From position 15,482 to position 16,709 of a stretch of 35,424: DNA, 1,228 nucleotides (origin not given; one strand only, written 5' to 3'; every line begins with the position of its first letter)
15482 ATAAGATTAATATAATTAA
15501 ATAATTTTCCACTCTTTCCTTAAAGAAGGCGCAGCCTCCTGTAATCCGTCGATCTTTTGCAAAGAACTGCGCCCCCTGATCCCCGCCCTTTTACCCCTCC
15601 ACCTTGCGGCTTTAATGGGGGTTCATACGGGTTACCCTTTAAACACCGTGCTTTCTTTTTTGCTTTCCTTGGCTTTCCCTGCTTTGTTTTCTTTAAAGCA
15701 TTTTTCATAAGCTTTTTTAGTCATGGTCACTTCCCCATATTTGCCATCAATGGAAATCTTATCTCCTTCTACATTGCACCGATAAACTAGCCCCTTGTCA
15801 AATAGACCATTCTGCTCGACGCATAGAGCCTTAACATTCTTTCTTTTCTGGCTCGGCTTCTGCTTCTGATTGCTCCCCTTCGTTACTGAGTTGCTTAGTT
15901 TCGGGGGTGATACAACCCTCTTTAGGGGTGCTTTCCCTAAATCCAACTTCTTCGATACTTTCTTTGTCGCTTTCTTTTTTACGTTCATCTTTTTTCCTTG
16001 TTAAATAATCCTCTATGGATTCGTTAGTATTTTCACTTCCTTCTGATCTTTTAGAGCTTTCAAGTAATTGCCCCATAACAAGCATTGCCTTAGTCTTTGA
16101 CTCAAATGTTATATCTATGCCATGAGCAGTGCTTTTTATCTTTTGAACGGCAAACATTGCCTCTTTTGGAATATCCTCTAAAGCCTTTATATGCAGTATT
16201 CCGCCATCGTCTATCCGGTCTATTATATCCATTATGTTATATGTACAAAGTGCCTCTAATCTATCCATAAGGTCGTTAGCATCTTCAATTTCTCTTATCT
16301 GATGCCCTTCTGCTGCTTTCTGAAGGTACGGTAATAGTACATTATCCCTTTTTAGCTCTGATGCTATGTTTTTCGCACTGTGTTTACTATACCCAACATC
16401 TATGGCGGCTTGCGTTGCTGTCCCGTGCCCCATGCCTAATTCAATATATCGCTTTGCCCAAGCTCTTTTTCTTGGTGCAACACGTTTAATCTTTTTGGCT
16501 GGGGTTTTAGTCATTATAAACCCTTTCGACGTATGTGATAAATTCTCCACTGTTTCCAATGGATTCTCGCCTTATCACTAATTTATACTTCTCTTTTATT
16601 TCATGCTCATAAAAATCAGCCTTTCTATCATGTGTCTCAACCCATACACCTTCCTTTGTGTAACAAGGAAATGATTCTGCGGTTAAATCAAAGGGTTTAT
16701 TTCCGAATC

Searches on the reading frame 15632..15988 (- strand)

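Call 3: search_protein_families(library=pfam, proteins=[window:15632-15988:-], max_evalue=1)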
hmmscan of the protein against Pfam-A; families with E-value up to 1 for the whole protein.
window:15632-15988:- (118 aa): 1 family
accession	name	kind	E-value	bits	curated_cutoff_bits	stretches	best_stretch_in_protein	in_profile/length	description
PF18971.5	CagA_N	-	0.16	10.2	27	1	5-114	613-723/876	CagA protein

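Call 4: search_protein_families(library=phrogs, proteins=[window:15632-15988:-], max_evalue=1)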
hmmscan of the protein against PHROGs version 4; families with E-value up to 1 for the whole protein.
window:15632-15988:- (118 aa): 1 family
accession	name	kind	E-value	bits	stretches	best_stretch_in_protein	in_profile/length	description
phrog_20143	-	unknown function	0.34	12.2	1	44-92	36-82/97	-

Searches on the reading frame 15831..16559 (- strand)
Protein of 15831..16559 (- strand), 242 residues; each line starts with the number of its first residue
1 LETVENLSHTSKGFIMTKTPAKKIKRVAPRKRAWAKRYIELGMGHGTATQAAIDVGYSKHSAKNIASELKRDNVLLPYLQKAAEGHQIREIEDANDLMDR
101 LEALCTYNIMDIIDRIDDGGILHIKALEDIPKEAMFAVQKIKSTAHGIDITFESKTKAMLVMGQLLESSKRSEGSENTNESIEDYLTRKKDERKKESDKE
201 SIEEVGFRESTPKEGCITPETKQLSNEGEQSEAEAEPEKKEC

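Call 3: search_protein_families(library=pfam, proteins=[window:15831-16559:-], max_evalue=1)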
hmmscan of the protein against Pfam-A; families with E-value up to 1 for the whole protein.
window:15831-16559:- (242 aa): 2 families
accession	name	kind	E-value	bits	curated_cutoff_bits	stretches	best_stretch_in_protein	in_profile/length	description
PF03592.21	Terminase_2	-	1.4e-13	52.2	26.1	1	45-168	15-130/141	Terminase small subunit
PF04025.18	RemA-like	-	0.053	14.1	26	1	138-162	30-54/73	Extracellular matrix regulatory protein A-like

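Call 4: search_protein_families(library=phrogs, proteins=[window:15831-16559:-], max_evalue=1)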
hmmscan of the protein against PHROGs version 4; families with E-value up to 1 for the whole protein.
window:15831-16559:- (242 aa): 5 families
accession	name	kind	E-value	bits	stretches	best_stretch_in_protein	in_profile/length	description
phrog_51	-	head and packaging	2.5e-12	48.1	1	12-209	74-245/261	terminase small subunit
phrog_17390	-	unknown function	8.9e-08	32.9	1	30-81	6-53/69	-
phrog_641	-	head and packaging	0.00071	21.1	1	36-86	8-58/162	terminase small subunit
phrog_4449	-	unknown function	0.02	16.4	1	85-124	6-42/86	-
phrog_2307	-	other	0.093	13.4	0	158-208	11-62/212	L-alanyl-D-glutamate peptidase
